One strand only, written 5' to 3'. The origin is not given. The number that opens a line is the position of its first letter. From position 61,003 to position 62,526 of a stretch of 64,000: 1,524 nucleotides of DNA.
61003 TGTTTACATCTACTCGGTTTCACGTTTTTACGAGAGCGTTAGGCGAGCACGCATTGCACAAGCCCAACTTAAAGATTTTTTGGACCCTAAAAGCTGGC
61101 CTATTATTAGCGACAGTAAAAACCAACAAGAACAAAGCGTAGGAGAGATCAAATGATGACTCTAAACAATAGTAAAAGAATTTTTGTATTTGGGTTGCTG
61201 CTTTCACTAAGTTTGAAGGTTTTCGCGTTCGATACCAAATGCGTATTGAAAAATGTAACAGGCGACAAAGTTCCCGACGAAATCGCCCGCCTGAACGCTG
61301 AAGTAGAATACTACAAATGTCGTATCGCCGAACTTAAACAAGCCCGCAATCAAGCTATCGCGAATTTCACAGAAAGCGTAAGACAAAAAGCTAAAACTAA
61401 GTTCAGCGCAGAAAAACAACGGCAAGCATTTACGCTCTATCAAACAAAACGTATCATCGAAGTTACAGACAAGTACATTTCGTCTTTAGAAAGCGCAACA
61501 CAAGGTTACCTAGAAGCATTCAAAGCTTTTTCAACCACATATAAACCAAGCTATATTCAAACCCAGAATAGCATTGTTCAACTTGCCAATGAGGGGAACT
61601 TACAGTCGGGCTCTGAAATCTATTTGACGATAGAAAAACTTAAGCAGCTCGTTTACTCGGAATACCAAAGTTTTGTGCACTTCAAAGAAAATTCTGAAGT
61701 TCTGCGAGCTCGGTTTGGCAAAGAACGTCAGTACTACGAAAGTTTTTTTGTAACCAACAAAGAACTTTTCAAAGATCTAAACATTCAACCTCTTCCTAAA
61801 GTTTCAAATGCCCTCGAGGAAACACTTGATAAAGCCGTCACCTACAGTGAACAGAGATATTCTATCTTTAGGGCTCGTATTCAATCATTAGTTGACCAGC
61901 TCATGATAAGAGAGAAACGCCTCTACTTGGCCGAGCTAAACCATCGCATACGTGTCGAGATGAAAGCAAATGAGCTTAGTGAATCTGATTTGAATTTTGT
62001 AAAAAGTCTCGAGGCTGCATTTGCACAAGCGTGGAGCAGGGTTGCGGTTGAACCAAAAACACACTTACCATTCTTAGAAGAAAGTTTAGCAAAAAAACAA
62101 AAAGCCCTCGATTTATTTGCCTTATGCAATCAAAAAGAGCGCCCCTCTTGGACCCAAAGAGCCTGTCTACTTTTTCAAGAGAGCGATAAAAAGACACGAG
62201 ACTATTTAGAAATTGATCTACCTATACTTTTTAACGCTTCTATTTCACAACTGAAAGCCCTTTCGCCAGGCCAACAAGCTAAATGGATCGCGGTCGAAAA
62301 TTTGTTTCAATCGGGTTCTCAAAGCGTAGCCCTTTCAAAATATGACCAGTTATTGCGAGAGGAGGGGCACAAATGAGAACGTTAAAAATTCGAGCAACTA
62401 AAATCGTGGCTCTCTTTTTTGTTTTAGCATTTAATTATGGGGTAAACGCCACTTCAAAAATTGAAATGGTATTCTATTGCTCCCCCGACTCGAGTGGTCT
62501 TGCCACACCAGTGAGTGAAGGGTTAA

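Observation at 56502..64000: Seven-gene, translationally coupled operon of exclusively exported proteins, from a Hint-domain protein to a PT-TG toxin-like protein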

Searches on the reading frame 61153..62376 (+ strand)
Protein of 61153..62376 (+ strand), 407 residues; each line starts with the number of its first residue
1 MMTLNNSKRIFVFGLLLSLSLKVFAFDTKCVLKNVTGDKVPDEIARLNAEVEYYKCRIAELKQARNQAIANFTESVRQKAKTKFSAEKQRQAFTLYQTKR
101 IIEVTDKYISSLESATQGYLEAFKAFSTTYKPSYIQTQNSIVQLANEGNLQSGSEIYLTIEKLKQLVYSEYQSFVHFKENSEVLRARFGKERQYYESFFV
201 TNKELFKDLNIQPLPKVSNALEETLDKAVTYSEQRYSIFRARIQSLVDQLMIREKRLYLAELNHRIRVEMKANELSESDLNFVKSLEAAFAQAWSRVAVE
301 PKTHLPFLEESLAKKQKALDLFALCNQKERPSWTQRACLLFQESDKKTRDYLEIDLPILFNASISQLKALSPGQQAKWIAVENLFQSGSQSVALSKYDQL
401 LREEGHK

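Call 5: search_protein_families(library=pfam, proteins=[window:61153-62376:+], max_evalue=1)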
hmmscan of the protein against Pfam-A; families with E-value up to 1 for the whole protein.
window:61153-62376:+ (407 aa): 4 families
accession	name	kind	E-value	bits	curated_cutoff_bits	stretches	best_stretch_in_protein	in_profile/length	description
PF16887.10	DUF5081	-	0.0016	18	27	1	155-211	168-225/231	Domain of unknown function (DUF5081)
PF01576.24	Myosin_tail_1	-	0.016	13.5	38.1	1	47-93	336-382/1081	Myosin tail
PF19110.5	DUF5797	-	0.067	13.3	25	0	62-115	99-152/163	Family of unknown function (DUF5797)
PF11254.13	DUF3053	-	0.4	10.7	23.9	1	213-305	59-151/219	Protein of unknown function (DUF3053)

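Call 6: search_protein_families(library=ncbifam, proteins=[window:61153-62376:+], max_evalue=1)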
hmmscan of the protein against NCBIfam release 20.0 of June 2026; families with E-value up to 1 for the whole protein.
window:61153-62376:+ (407 aa): 3 families
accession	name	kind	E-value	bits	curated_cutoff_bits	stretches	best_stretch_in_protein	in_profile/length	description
NF046038.1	NGK_0946_fam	subfamily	0.028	14.9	45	1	59-105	45-89/102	NGK_0946 family protein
TIGR03838.1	queuosine_YadB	equivalog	0.048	13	276.7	1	20-121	60-160/272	tRNA glutamyl-Q(34) synthetase GluQRS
TIGR01837.1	PHA_granule_1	subfamily_domain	0.21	11.7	94.7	0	216-266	56-105/118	poly(hydroxyalkanoate) granule-associated protein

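Call 7: find_encoding_contigs(protein=window:61153-62376:+, flank=10000, max_places=6)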
Protein window:61153-62376:+ (407 aa): 2 contigs read that carry it; 2 places shown.
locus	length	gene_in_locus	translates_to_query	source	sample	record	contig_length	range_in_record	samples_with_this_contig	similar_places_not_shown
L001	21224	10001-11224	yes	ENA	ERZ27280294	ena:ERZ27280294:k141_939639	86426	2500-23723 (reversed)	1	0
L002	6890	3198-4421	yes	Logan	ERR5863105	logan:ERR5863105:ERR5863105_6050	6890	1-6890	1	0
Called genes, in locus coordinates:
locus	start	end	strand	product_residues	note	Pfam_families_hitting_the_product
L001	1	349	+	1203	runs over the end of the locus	-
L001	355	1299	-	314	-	-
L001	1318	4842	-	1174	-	PF02811:PHP, PF07733:DNA_pol3_alpha, PF17657:DNA_pol3_finger, PF14579:HHH_6, PF01336:tRNA_anti-codon (weak)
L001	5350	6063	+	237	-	-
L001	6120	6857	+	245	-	-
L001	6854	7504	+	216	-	-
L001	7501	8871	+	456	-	-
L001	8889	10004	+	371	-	-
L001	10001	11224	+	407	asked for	-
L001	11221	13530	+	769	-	-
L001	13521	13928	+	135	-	-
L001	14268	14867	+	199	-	PF02525:Flavodoxin_2, PF03358:FMN_red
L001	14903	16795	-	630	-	-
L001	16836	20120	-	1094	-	PF02518:HATPase_c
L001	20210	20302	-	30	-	-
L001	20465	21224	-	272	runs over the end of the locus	-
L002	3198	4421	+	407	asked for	-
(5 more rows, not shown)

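Call 11: search_protein_families(library=pfam, proteins=[L001:11221-13527:+, L001:13521-13925:+, L001:12700-13527:+], max_evalue=1)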
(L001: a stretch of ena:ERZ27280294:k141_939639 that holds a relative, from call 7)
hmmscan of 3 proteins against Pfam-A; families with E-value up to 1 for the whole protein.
L001:11221-13527:+ (769 aa): 4 families
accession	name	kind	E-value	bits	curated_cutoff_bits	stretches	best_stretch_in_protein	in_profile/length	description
PF05435.16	Phi-29_GP3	-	0.016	15.2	25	1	154-201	213-262/266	Phi-29 DNA terminal protein GP3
PF14449.11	PT-TG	-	0.021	15.2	23.5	1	504-558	3-54/68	Pre-toxin TG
PF01442.23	Apolipoprotein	-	0.42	10.7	90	1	207-257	13-64/190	Apolipoprotein A1/A4/E domain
PF16722.10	SAPIS-gp6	-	0.47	11.3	27.4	0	220-257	27-64/72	Pathogenicity island protein gp6 in Staphylococcus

L001:13521-13925:+ (135 aa): 3 families
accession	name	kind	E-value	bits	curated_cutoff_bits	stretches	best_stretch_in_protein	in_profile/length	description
PF13432.12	TPR_16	-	0.027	15.4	32.7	1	56-95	24-58/65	Tetratricopeptide repeat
PF13226.11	DUF4034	-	0.15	11.9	21.3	1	4-74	9-79/274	Domain of unknown function (DUF4034)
PF19049.6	SidE_DUB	-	0.21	12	24.2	1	82-124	40-82/173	SidE DUB domain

L001:12700-13527:+ (276 aa): 1 family
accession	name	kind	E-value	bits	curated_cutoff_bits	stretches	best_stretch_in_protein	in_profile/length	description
PF14449.11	PT-TG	-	0.0042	17.5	23.5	1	11-65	3-54/68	Pre-toxin TG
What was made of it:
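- On PT-TG (PF14449): 15.2 bits for full-length G7 and 17.5 bits for the C-terminal fragment (call 11).
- On TNT-like NADase (PF14021 / Tne2): G7 itself gives no hit at E <= 1 (call 11).
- On T5SS/CDI, T6SS, T7SS/LXG or Rhs delivery: No such Pfam or NCBIfam hit in G1-G8 (calls 5, 6, 11).
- Closest known: TNT-like NAD. Different: The G7 domain lies outside the reach of the Pfam PF14021 model (call 11).
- Checked: PT-TG in G7 is also below the Pfam cutoff (15.2-17.5 bits against 23.5, call 11).
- G7 does not reach the Pfam thresholds for PT-TG, and it does not hit PF14021 at all (call 11).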

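Call 12: search_solved_structures(query=L001:11221-13527:+, max_evalue=1, show_alignments=2)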
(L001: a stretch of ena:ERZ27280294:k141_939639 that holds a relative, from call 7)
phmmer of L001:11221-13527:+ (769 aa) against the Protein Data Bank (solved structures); distinct sequences matched with E-value up to 1: 5.
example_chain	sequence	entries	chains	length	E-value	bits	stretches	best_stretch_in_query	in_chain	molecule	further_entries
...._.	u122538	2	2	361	0.046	15.2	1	656-718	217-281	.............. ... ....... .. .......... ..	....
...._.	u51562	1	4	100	0.12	13.9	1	364-438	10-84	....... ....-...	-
2l50_A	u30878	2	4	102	0.12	13.8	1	364-438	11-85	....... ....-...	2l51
2j9w_A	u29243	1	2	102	0.55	11.7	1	165-242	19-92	VPS28-PROV PROTEIN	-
3u7v_A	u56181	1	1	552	0.56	11.6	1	49-124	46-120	Beta-galactosidase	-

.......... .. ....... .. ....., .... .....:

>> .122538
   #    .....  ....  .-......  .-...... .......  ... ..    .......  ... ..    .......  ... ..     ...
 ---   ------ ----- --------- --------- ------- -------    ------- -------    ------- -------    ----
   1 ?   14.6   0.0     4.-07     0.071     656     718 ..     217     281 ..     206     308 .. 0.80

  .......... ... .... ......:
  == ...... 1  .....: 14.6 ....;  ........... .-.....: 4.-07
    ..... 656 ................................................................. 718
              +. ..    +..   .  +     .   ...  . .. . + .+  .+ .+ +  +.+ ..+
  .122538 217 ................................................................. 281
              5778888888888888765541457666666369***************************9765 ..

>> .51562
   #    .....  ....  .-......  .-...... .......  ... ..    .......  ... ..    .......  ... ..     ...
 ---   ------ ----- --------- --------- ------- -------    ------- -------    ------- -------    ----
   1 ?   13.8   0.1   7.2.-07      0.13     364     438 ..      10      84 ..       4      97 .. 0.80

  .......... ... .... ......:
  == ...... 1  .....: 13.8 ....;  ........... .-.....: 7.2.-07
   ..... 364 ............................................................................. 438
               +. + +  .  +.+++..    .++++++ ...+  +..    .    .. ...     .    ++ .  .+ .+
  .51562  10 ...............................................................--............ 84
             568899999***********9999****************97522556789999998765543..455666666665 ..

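Call 13: find_homologous_proteins(query=L001:11221-13527:+, max_evalue=0.001)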
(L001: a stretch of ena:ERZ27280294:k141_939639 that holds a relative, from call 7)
Query L001:11221-13527:+ (769 aa): 1 proteins with E <= 0.001 among 8000 candidates.
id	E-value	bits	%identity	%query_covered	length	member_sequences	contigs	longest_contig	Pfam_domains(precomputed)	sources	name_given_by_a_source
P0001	0.0e+0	1701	99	100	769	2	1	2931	-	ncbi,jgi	jgi:hypothetical protein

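Call 21: search_protein_families(library=padloc, proteins=[window:61153-62376:+, L001:11221-13527:+, L001:13521-13925:+], max_evalue=0.1)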
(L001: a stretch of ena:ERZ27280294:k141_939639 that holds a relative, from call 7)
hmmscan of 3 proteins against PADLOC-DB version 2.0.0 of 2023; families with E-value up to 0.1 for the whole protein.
window:61153-62376:+ (407 aa): 1 family
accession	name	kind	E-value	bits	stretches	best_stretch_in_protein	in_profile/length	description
PDLC01102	C3a230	-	0.013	14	1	42-85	68-111/128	RecX family protein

L001:11221-13527:+ (769 aa): 2 families
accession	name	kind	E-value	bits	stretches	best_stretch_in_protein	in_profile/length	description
PDLC02747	PbeC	-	0.005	13.8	1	153-248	353-484/632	PbeC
PDLC00518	JetC1|JetC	-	0.03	10.1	1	149-259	705-814/1112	DUF3584 domain; MukB-like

L001:13521-13925:+ (135 aa): 0 families

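Call 22: search_protein_families(library=phrogs, proteins=[window:61153-62376:+, L001:11221-13527:+, L001:13521-13925:+], max_evalue=0.1)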
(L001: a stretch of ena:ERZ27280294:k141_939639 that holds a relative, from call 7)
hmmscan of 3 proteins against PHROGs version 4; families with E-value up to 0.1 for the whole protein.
window:61153-62376:+ (407 aa): 1 family
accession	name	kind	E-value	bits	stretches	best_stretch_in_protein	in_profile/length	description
phrog_25355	-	unknown function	0.071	14.3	0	21-67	4-50/126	-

L001:11221-13527:+ (769 aa): 2 families
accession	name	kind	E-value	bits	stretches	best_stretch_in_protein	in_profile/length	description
phrog_25536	-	unknown function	0.01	16.5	1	171-273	75-171/242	-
phrog_9415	-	unknown function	0.013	16.3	1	206-259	54-104/168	-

L001:13521-13925:+ (135 aa): 0 families

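Call 23: search_protein_representatives(protein=P0001)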
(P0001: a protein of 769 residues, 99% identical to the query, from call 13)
Query: 769 residues. Proteins with E-value up to 0.001 (for the whole library): 294; up to 1e-10: 55; up to 1e-30: 2. The best 150 are listed.
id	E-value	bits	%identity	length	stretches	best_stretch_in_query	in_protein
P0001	0.0e+00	1708.1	100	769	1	1-769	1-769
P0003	4.4e-40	154.2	34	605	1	434-768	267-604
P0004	1.1e-26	109.9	31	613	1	438-754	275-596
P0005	1.7e-26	109.3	41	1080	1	434-593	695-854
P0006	1.8e-25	105.9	32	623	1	436-752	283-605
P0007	2.0e-25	105.7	41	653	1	436-586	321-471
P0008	6.7e-25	104.0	36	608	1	433-608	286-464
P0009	1.3e-23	99.7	29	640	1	436-760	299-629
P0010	5.9e-23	97.5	32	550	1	446-768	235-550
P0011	7.5e-23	97.2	29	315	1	4-292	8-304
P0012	1.1e-22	96.7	37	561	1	433-619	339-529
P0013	2.5e-22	95.4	37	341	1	437-595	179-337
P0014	1.4e-21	93.0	34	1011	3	435-594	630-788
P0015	1.5e-21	92.9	39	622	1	437-591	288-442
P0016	4.0e-21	91.5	26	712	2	41-399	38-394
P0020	5.8e-20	87.6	22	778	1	31-416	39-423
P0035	1.9e-15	72.7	22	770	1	11-416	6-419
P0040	1.1e-14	70.2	26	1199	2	32-415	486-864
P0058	5.9e-10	54.6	22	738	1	25-379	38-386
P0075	2.4e-08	49.2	25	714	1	74-464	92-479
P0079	5.8e-08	48.0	22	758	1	32-456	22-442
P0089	1.3e-07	46.8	23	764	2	76-579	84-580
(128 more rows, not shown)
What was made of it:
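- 62373..64000 (+): G7: exported polymorphic toxin, cut by the window end. The full protein is 769 aa and would end at window-equivalent position 64682. Its parts are a signal peptide, a beta-sandwich (aa 31-148), long helices, PT-TG, and a TNT/Tne2-like NADase domain (aa ~635-769, outside the window). The exhaustive search shows three separable modules (call 23).
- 81 proteins share the G7 C-terminal domain at library-wide E <= 1.7e-5 (call 23).
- Tried and rejected: The exhaustive HMMER search was needed (call 23).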

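Call 26: search_protein_families(library=pfam, alignment_id=A1, max_evalue=0.001)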
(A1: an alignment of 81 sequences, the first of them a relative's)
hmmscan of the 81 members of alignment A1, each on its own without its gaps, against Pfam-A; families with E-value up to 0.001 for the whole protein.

A. member 1, P0023 (710 aa): 0 families

B. families by the number of members that match (of 81 scanned): 14 families
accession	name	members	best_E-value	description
PF14449.11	PT-TG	9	2.5e-13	Pre-toxin TG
PF14021.12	TNT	9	6.2e-08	Tuberculosis necrotizing toxin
PF07591.16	PT-HINT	2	2.8e-18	Pretoxin HINT domain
PF01435.24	Peptidase_M48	2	1.9e-17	Peptidase family M48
PF05593.20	RHS_repeat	2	1.4e-05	RHS Repeat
PF04740.18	LXG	1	1.6e-17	LXG domain of WXG superfamily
PF02368.24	Big_2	1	1.5e-14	Bacterial Ig-like domain (group 2)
PF25023.1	TEN_YD-shell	1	1.2e-09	Teneurin YD-shell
PF14890.11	Intein_splicing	1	5.6e-08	Intein splicing domain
PF01079.26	Hint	1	1.6e-05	Hint module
PF13403.11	Hint_2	1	2.2e-05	Hint domain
PF03527.20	RHS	1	3.1e-05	RHS protein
PF04233.19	Phage_Mu_F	1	0.00069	Phage Mu protein F like protein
PF25354.1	Ig_NUP210_16th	1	0.001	NUP210-like, Ig-like domain 16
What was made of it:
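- On Polymorphic toxin system: Homologues of the G7 C-domain carry RHS, LXG, MuF, PT-HINT or PT-TG (call 26).
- On PT-TG (PF14449): Nine homologues of the G7 C-terminal domain also carry PF14449, with hits up to 2.5e-13 (call 26).
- On TNT-like NADase (PF14021 / Tne2): 9 of 81 family members do hit (call 26).
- Others carry PT-TG, PT-HINT, RHS, LXG or MuF, which are polymorphic-toxin architectures (call 26). The family-level Pfam hits are to TNT, not to ART families (call 26).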

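Call 27: search_solved_structures(query=A1, max_evalue=1, show_alignments=3)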
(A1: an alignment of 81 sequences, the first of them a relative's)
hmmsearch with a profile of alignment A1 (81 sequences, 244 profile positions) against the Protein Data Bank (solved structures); distinct sequences matched with E-value up to 1: 4.
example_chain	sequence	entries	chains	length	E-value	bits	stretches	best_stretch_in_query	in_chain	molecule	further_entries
4qlp_B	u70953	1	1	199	0.28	14.1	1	192-224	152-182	Alanine and proline rich protein, tuberculosis necrotizing toxin (TNT)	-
3ii1_A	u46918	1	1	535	0.31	13.9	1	206-237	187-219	Cellulase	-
3fw6_A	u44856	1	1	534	0.31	13.9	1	206-237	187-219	Cellulase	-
7yoj_A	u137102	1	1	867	0.83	12.5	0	94-158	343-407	CasPi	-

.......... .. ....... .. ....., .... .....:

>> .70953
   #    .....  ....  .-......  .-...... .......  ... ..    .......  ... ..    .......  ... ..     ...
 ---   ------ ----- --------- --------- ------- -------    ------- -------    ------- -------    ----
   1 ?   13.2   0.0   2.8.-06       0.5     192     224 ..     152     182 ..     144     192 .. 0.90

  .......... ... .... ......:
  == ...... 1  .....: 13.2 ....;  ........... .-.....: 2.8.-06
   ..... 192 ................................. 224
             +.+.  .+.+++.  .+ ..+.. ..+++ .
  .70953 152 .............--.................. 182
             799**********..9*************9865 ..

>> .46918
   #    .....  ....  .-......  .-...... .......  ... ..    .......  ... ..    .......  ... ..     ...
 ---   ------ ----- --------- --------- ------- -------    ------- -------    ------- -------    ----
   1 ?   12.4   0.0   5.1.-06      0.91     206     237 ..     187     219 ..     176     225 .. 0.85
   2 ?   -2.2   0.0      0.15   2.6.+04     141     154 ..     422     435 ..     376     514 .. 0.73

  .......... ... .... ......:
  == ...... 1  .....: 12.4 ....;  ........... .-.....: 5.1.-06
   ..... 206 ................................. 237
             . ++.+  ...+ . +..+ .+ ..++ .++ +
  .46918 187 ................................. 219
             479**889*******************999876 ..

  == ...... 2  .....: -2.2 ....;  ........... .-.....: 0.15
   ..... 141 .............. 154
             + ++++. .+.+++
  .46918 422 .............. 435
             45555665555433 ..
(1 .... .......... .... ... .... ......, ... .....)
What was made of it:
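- On TNT-like NADase (PF14021 / Tne2): The family profile hits 4qlp at only E 0.28 (call 27).
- Their profile's top solved-structure hit is TNT 4qlp, aligned on the GGxxQ motif, though only at E 0.28 (call 27).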

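Call 32: find_encoding_contigs(protein=P0020, flank=10000, max_places=3)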
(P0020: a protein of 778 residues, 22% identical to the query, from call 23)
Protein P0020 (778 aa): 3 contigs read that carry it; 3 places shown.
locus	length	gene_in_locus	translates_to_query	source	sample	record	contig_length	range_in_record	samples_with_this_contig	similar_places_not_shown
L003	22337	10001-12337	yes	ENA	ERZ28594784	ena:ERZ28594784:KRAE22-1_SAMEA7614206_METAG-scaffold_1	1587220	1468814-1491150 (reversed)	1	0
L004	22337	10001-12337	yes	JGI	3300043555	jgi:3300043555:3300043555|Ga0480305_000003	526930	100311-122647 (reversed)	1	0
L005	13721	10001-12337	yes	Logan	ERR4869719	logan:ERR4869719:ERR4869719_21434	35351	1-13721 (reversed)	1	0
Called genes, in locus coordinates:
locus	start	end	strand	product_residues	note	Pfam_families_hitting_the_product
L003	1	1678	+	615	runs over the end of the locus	PF08447:PAS_3, PF00512:HisKA (weak), PF02518:HATPase_c, PF14501:HATPase_c_5 (weak)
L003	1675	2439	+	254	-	PF00072:Response_reg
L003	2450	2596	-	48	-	-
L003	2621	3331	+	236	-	-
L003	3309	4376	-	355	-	PF00730:HhH-GPD, PF00633:HHH (weak), PF10576:EndIII_4Fe-2S (faint)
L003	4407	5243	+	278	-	PF01520:Amidase_3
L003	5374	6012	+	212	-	-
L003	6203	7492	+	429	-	-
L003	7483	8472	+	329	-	-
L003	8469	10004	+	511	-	-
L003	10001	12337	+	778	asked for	-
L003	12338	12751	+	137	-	-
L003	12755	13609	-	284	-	-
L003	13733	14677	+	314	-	PF02899:Phage_int_SAM_1, PF00589:Phage_integrase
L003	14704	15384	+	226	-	PF02163:Peptidase_M50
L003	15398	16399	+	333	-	PF00579:tRNA-synt_1b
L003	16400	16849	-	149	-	-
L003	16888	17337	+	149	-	-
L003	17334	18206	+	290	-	-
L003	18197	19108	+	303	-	-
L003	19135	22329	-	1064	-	-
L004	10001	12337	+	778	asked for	-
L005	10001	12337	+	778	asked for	-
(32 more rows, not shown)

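Call 34: find_encoding_contigs(protein=P0035, flank=10000, max_places=1)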
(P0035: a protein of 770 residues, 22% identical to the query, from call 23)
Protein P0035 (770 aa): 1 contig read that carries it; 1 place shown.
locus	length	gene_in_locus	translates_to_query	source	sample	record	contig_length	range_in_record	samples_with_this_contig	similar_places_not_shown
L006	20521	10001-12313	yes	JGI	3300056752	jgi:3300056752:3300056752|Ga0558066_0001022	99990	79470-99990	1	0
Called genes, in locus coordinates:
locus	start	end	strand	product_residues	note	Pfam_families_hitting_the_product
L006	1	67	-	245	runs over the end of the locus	PF00106:adh_short, PF08659:KR, PF13561:adh_short_C2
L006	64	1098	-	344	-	PF00698:Acyl_transf_1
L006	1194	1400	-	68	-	PF01783:Ribosomal_L32p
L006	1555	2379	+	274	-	-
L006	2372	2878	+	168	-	-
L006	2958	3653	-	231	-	-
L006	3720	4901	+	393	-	PF00108:Thiolase_N, PF00109:ketoacyl-synt (faint), PF22691:Thiolase_C_1 (faint), PF02803:Thiolase_C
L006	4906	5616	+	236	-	PF01144:CoA_trans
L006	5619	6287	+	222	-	PF01144:CoA_trans, PF13336:AcetylCoA_hyd_C (weak)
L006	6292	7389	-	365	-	-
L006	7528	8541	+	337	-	-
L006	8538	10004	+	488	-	-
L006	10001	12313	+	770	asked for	-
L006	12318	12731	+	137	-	-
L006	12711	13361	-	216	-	PF00089:Trypsin, PF13365:Trypsin_2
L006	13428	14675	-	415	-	-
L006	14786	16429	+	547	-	PF01590:GAF, PF01966:HD (faint), PF13487:HD_5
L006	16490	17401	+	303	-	PF14853:Fis1_TPR_C (faint)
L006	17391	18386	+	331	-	-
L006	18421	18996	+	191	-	PF05736:OprF, PF13505:OMP_b-brl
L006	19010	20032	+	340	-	PF10023:Aminopep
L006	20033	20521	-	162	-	?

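Call 35: find_encoding_contigs(protein=P0016, flank=10000, max_places=1)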
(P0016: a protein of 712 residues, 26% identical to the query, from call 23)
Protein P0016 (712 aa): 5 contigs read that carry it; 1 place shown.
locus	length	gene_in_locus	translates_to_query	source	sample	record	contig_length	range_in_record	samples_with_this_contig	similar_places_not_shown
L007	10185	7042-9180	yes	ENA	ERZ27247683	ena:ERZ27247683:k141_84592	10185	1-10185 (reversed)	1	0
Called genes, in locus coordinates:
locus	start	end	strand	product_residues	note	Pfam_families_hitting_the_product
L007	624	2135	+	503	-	-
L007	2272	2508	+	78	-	-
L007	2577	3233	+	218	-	-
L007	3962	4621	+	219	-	-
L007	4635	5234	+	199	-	-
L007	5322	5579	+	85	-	-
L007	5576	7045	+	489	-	-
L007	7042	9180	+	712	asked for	-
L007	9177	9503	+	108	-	PF25857:DUF7957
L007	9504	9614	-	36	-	-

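Call 36: find_encoding_contigs(protein=P0040, flank=10000, max_places=1)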
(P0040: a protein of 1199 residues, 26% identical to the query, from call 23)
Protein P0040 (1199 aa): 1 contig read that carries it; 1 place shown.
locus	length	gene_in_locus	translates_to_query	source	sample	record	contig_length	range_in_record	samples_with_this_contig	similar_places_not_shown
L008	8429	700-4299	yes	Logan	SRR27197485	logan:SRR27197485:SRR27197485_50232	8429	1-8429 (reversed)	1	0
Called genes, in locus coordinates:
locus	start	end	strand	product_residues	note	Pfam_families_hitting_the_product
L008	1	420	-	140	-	?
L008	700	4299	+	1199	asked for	-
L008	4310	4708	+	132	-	PF25857:DUF7957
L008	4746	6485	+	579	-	PF00270:DEAD, PF04851:ResIII, PF18766:SWI2_SNF2 (weak), PF00271:Helicase_C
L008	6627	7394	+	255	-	PF00089:Trypsin, PF13365:Trypsin_2 (weak)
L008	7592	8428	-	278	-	?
